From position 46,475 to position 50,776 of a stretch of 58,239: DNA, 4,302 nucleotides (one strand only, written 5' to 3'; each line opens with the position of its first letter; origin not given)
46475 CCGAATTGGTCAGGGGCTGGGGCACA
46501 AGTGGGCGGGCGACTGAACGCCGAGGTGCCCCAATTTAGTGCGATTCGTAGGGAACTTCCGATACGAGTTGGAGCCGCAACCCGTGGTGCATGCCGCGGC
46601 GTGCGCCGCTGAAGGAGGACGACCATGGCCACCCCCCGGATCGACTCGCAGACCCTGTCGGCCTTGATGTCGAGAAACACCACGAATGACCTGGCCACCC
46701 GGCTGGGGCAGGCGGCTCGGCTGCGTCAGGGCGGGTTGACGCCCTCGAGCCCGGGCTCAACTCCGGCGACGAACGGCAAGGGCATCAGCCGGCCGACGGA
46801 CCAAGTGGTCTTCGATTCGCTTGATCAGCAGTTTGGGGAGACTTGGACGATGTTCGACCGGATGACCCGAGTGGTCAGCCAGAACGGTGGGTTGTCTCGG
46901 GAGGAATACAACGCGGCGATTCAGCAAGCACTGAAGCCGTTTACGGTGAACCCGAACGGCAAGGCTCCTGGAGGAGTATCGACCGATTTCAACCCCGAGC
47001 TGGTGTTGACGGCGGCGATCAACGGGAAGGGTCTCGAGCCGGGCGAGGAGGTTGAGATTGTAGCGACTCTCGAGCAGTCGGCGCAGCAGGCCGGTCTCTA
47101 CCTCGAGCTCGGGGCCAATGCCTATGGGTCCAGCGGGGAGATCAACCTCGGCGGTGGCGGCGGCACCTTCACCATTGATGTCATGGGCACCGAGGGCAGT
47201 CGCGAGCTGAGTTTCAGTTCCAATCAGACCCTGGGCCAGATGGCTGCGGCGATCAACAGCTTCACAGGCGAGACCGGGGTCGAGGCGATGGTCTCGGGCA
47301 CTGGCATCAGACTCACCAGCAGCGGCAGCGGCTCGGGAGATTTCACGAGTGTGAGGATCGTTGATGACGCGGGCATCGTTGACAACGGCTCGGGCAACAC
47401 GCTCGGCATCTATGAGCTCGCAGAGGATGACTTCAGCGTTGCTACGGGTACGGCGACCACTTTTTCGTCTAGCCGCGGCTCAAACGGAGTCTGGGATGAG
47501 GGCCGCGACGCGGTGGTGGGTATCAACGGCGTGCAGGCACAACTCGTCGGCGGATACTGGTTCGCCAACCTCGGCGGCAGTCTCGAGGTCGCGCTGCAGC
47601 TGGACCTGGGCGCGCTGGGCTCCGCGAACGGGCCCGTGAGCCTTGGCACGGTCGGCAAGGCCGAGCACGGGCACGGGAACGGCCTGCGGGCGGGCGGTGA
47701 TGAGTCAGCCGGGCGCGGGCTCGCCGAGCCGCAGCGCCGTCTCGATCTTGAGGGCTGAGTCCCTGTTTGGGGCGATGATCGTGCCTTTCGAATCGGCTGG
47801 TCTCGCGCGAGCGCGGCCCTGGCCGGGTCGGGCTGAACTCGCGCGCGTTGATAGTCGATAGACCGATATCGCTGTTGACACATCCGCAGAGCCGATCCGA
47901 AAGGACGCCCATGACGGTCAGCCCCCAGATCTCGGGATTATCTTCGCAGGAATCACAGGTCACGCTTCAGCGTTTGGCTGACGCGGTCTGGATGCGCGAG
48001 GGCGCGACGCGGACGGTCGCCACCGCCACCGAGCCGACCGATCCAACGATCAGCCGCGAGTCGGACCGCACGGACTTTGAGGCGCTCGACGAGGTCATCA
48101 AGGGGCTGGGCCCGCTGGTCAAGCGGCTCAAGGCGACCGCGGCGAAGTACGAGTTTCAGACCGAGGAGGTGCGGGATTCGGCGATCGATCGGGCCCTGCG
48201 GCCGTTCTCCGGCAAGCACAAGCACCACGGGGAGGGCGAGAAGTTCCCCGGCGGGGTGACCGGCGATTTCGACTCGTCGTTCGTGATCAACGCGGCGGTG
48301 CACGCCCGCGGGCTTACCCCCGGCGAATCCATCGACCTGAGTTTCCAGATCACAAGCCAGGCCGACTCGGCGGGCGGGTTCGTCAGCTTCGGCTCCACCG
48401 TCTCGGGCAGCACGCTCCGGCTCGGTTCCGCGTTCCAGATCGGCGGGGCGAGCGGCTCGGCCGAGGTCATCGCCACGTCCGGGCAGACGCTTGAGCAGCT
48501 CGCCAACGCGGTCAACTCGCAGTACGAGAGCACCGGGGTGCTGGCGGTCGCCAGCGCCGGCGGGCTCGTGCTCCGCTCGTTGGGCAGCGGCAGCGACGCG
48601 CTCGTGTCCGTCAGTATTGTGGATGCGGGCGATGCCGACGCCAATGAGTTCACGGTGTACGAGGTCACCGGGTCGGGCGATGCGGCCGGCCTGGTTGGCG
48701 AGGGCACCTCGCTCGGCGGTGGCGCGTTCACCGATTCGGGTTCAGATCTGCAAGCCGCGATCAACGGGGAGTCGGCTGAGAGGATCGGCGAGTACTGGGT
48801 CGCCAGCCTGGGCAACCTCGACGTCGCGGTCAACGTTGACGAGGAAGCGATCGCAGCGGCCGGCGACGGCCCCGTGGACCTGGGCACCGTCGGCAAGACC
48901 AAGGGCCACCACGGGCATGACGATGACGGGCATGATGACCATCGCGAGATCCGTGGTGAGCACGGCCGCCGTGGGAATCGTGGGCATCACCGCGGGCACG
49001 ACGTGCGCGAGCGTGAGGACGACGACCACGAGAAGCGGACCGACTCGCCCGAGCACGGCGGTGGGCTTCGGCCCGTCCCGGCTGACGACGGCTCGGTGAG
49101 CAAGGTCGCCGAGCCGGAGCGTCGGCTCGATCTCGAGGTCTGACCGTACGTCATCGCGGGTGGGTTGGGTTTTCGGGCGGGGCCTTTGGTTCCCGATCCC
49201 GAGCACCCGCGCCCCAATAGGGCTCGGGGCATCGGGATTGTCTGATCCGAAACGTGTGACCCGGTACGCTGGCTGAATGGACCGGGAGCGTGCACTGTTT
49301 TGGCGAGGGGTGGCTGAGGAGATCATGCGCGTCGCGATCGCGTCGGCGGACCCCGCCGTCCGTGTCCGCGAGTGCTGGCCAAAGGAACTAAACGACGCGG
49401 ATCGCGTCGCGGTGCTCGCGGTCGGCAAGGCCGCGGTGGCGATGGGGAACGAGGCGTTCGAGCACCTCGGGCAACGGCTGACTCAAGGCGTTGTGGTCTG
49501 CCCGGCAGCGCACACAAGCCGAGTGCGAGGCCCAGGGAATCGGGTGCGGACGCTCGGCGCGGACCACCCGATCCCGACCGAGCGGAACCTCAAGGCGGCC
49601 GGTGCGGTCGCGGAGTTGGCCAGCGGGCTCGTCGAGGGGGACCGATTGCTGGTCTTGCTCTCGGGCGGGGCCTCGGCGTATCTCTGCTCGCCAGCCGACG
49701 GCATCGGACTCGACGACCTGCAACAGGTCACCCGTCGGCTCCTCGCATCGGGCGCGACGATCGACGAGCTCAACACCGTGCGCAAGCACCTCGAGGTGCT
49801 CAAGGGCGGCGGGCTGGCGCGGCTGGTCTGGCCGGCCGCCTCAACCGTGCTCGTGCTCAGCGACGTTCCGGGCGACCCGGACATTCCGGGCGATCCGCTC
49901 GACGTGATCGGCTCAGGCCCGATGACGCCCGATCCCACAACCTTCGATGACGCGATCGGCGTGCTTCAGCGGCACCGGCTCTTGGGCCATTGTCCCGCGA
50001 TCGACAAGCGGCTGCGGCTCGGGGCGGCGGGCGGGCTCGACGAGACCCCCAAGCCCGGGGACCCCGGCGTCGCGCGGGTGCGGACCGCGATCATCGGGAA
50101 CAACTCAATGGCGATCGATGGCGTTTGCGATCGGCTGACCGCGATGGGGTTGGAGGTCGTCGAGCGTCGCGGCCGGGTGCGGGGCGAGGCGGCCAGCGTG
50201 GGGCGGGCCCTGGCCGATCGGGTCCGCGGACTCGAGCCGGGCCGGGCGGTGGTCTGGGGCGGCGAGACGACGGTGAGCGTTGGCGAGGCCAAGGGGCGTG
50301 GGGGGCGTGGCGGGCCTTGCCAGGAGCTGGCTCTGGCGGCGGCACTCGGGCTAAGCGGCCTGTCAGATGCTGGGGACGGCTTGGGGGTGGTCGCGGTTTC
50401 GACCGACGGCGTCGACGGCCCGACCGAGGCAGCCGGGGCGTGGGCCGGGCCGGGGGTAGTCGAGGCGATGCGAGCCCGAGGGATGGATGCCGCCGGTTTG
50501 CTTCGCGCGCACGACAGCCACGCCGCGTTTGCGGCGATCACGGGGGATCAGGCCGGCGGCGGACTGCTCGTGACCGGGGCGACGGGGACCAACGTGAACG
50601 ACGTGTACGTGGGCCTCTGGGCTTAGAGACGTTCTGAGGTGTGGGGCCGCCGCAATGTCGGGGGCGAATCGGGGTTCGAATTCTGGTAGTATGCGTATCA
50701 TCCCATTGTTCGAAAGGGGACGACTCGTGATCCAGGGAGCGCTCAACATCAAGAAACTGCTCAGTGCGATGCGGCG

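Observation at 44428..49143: Tandem trio of flagellin-like paralogs: D0-like N-terminus, Flagellin_IN motifs, invariant C-terminal RRLDLE, no flagellin C-terminal domain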

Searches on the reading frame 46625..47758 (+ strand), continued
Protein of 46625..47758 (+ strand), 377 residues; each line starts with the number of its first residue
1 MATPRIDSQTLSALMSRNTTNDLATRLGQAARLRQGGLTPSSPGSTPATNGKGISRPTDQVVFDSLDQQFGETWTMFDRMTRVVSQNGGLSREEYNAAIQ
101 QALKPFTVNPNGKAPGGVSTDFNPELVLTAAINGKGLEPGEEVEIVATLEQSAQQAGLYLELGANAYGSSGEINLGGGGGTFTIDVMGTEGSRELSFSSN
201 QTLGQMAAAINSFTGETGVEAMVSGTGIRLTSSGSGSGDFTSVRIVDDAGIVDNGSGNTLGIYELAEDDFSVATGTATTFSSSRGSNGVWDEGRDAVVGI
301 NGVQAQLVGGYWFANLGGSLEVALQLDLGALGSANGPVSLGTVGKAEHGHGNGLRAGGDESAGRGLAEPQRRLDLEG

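Call 75: find_related_loci(query=P0003, collection=metagenome_contigs, flank=10000)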
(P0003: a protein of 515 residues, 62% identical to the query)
Query P0003 (515 aa) in metagenome_contigs; peptide patterns used: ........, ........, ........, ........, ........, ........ (x = any residue, [..] = any of these).
600 stretches matched a pattern (row limit reached: there are more); 247 encode a relative of the query (tblastn E <= 1e-3); the best 80 are kept; 79 distinct loci.
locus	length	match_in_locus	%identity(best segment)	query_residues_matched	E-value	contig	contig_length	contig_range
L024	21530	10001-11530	83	1-510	0e+0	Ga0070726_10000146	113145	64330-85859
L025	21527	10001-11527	68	1-515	0e+0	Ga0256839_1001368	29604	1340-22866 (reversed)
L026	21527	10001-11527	68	1-515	0e+0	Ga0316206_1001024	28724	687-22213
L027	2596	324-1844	68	1-515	0e+0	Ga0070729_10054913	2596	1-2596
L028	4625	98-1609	67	1-515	0e+0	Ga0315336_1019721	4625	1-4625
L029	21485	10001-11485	68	1-510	0e+0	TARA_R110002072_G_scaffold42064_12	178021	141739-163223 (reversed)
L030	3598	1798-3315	67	1-515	0e+0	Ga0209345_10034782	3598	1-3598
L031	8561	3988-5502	67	4-514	0e+0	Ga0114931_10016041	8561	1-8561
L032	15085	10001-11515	66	1-515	0e+0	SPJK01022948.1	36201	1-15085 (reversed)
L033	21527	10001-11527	67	1-515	0e+0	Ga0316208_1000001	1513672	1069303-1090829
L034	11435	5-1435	71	38-515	0e+0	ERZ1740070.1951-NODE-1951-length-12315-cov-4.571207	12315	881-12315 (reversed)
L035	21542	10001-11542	65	1-515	0e+0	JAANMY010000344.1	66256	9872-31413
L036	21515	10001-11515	65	1-515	0e+0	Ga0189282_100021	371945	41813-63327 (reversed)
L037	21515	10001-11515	64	1-515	0e+0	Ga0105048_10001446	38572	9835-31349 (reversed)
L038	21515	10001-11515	64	1-515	0e+0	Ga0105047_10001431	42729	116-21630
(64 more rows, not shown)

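Call 102: search_dna_similar(query=window:46625-47758:+, collection=phages, mode=protein, max_evalue=0.001, max_rows=10)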
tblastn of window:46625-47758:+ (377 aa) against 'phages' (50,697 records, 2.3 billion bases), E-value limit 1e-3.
No match.

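Call 103: search_dna_similar(query=window:46625-47758:+, collection=plasmids, mode=protein, max_evalue=0.001, max_rows=10)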
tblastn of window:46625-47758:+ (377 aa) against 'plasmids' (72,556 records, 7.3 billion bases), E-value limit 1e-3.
No match.

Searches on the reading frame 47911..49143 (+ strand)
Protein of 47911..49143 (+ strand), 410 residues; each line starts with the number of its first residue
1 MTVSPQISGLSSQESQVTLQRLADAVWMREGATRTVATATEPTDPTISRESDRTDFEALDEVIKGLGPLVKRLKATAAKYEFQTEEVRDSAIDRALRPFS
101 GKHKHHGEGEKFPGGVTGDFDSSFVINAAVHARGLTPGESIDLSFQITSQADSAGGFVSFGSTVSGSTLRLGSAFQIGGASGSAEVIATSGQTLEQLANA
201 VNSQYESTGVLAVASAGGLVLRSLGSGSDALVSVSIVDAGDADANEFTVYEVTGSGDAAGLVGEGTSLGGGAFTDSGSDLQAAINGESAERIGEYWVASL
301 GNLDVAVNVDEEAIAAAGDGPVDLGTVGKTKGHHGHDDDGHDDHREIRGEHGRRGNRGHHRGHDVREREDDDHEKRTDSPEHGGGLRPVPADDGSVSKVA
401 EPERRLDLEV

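Call 3: search_protein_families(library=pfam, proteins=[window:47911-49143:+], max_evalue=10)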
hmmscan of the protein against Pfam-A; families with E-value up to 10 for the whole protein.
window:47911-49143:+ (410 aa): 1 family
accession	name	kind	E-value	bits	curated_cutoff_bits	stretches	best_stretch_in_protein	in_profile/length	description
PF07196.18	Flagellin_IN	-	6.1e-07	30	22.7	1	175-223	2-53/55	Flagellin hook IN motif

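Call 4: search_protein_families(library=ncbifam, proteins=[window:47911-49143:+], max_evalue=10)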
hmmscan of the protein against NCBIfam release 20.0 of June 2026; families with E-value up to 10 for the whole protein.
window:47911-49143:+ (410 aa): 1 family
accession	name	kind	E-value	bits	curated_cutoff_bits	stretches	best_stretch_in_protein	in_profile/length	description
NF047873.1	ZrgA_Zn_trans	equivalog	1.3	8.6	185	1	332-382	105-155/213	zinc uptake protein ZrgA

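Call 70: search_protein_families(library=phrogs, proteins=[window:47911-49143:+], max_evalue=0.01)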
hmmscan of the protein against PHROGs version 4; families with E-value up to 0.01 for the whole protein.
window:47911-49143:+ (410 aa): 0 families

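Call 71: search_protein_families(library=padloc, proteins=[window:47911-49143:+], max_evalue=0.01)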
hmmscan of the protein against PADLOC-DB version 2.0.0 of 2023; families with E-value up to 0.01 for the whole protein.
window:47911-49143:+ (410 aa): 0 families

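Call 114: predict_structure(alignment_id=A10)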
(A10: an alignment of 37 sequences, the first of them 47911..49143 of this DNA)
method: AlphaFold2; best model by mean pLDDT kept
length: 410 residues; sequences in the alignment: 37
mean_pLDDT: 73.8   pTM: 0.60
mean pLDDT of the five models: 73.8, 73.3, 71.3, 69.3, 68.8
residues with pLDDT >= 90: 139; 70-90: 122; 50-70: 50; < 50: 99
segments of 3 or more residues with pLDDT < 50: 1-11, 31-43, 338-341, 343-374, 376-410
pLDDT, mean of each block of 10 residues (from residue 1): 38 62 64 42 51 66 78 90 90 92 69 89 93 91 92 90 76 87 92 94 95 92 88 87 84 65 69 89 95 94 94 85 89 57 47 44 44 42 40 38 41
secondary structure, 60 per line:
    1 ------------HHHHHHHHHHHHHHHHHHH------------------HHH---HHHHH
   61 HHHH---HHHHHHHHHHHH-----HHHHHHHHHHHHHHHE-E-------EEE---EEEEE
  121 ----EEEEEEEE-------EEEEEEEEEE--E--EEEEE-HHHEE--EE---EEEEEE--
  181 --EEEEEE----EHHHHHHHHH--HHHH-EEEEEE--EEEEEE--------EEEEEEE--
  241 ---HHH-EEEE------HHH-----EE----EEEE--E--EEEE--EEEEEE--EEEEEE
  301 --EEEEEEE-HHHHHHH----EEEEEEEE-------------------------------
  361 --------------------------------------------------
elements in order: H13-31 H56-64 H68-79 H85-99 E110-112 E116-120 E125-132 E140-149 E155-159 E173-178 E183-188 H194-202 H205-208 E210-215 E218-223 E232-238 E248-251 E272-275 E281-284 E287-292 E295-300 E303-309 H311-317 E322-329

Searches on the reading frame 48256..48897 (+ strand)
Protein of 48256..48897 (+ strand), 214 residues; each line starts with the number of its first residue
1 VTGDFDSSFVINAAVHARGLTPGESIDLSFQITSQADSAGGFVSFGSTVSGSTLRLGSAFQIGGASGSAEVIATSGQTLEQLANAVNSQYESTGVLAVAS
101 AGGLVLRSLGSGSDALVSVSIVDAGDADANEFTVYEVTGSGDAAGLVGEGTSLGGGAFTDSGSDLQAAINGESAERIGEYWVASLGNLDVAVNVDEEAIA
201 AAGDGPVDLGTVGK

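Call 88: find_homologous_proteins(query=A9, max_evalue=0.00001)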
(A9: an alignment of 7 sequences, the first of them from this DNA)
Query A9 (7 sequences) (214 aa, profile of the alignment): 14 proteins with E <= 0.00001 among 8000 candidates.
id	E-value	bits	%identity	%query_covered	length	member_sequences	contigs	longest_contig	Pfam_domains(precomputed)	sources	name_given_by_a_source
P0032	4.1e-68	247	30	71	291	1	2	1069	-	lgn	-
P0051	6.0e-63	230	30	71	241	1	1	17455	-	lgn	-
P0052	2.8e-35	140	32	73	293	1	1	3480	PF07196.19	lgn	-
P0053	5.9e-22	96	33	58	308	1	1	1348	PF07196.19,PF00669.26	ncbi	-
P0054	2.2e-21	94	31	64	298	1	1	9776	PF07196.19,PF00669.26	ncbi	ncbi:MAG: flagellin hook IN motif-containing protein, partial [Planctomycetota bacterium]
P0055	1.0e-20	92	28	71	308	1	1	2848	PF07196.19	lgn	-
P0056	1.8e-20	91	33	50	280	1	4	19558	PF07196.19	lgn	-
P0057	1.7e-19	88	28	88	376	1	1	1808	PF00700.28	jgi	jgi:flagellin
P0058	4.0e-19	87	28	93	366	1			PF00669.26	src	-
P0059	2.4e-18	84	28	80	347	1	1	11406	PF07196.19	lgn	-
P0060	4.6e-14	70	33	57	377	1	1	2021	PF07196.19,PF00700.28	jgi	jgi:flagellin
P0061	2.2e-13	68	32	64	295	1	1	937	PF07196.19,PF00700.28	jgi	jgi:flagellin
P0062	8.3e-13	66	32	34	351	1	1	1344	PF00700.28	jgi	jgi:flagellin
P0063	1.9e-12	65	35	28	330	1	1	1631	PF00669.26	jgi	-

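Call 90: find_encoding_contigs(protein=P0051, flank=8000, max_places=1)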
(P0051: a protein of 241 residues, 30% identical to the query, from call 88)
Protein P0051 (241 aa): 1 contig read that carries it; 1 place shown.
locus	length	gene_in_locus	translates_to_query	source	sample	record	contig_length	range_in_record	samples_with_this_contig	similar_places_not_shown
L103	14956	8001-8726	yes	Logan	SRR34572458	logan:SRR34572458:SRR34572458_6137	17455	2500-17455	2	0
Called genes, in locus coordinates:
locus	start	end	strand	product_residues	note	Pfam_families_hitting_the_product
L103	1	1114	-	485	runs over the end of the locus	-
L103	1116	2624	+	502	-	PF00326:Peptidase_S9 (faint)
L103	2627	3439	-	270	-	PF14808:TMEM164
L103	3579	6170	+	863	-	PF00270:DEAD, PF04851:ResIII (weak), PF00271:Helicase_C, PF19306:WHD_Lhr, PF08494:DEAD_assoc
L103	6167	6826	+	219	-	-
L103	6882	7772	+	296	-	-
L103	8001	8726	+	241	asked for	-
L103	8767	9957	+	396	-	PF00155:Aminotran_1_2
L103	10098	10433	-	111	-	-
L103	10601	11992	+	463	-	PF02667:SCFA_trans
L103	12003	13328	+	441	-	PF13660:DUF4147, PF05161:MOFRL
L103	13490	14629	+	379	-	PF00437:T2SSE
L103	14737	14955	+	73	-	?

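Call 91: find_encoding_contigs(protein=P0056, flank=8000, max_places=1)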
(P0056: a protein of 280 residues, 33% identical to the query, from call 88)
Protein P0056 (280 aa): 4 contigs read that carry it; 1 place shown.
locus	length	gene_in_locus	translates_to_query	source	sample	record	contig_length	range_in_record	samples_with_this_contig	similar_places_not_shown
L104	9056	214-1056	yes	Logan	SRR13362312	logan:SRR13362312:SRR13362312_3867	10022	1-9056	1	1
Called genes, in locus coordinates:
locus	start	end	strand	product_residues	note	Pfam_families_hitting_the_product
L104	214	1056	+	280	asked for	PF07196:Flagellin_IN (faint)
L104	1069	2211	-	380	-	PF00579:tRNA-synt_1b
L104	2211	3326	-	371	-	PF02517:Rce1-like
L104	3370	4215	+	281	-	PF00218:IGPS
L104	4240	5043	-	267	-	-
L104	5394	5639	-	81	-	-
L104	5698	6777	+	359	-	PF00425:Chorismate_bind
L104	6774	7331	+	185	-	PF00293:NUDIX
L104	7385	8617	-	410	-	PF01168:Ala_racemase_N, PF00842:Ala_racemase_C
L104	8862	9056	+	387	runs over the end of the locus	?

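Call 92: find_encoding_contigs(protein=P0059, flank=8000, max_places=1)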
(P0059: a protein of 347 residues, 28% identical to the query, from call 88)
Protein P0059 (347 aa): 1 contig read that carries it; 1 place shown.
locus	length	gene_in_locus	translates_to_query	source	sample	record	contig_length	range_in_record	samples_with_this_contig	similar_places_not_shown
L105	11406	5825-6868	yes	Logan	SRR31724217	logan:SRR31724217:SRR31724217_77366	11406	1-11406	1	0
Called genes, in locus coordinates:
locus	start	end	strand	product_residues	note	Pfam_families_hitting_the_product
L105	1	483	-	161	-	?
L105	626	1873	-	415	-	-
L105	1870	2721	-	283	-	-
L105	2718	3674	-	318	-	-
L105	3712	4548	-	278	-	PF13507:GATase_5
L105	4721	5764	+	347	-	PF07196:Flagellin_IN (weak)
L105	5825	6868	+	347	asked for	PF07196:Flagellin_IN (weak)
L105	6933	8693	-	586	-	PF24251:DUF7453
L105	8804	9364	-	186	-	PF01381:HTH_3, PF13443:HTH_26 (faint), PF07883:Cupin_2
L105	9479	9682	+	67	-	-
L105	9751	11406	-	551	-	?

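Call 118: find_homologous_proteins(query=A11, max_evalue=0.000001)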
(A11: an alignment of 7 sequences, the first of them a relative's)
Query A11 (7 sequences) (347 aa, profile of the alignment): 17 proteins with E <= 0.000001 among 8000 candidates.
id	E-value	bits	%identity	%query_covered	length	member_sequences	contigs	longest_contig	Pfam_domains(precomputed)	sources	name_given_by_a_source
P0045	1.4e-100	355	27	54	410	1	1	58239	PF07196.19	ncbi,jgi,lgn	ncbi:MAG: hypothetical protein ACI89L_002480 [Phycisphaerales bacterium]|jgi:hypothetical protein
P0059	6.1e-93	329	100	100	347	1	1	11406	PF07196.19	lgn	-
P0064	2.4e-67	245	70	92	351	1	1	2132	PF07196.19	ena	-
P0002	2.1e-64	236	28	53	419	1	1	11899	PF07196.19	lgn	-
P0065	2.2e-48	183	39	75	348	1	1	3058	-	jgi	-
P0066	3.5e-47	179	43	78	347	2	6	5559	PF07196.19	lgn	-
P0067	6.5e-44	168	31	74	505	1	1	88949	PF07196.19,PF00700.28,PF00669.26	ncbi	ncbi:MAG: flagellin [Planctomycetota bacterium]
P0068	1.7e-41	160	33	65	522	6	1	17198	PF07196.19,PF00700.28,PF00669.26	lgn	-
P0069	2.0e-40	157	31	87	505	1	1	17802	PF07196.19,PF00700.28,PF00669.26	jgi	-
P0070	6.0e-38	149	33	87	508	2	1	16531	PF07196.19,PF00700.28,PF00669.26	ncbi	-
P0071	6.4e-38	149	31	70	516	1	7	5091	PF07196.19,PF00700.28,PF00669.26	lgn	-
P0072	2.1e-36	144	33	67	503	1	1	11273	PF07196.19,PF00700.28,PF00669.26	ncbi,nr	ncbi:MAG TPA: flagellin [Phycisphaerales bacterium]|nr:flagellin [Phycisphaerales bacterium]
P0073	8.1e-34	135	31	87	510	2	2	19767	PF07196.19,PF00700.28,PF00669.26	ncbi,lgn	-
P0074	2.2e-32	131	27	87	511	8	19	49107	PF07196.19,PF00700.28,PF00669.26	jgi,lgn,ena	-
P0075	4.4e-21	93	26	72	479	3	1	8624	PF07196.19,PF00700.28,PF00669.26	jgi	-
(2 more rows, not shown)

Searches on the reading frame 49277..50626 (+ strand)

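Call 13: search_protein_families(library=pfam, proteins=[window:49277-50626:+], max_evalue=0.001)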
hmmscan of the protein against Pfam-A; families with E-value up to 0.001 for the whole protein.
window:49277-50626:+ (449 aa): 2 families
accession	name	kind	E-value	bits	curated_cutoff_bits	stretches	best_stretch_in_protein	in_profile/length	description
PF13660.11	DUF4147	-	3.4e-65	220.2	23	1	13-237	2-224/234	Domain of unknown function (DUF4147)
PF05161.18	MOFRL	-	3.6e-26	91.9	28.3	1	324-442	2-106/106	MOFRL family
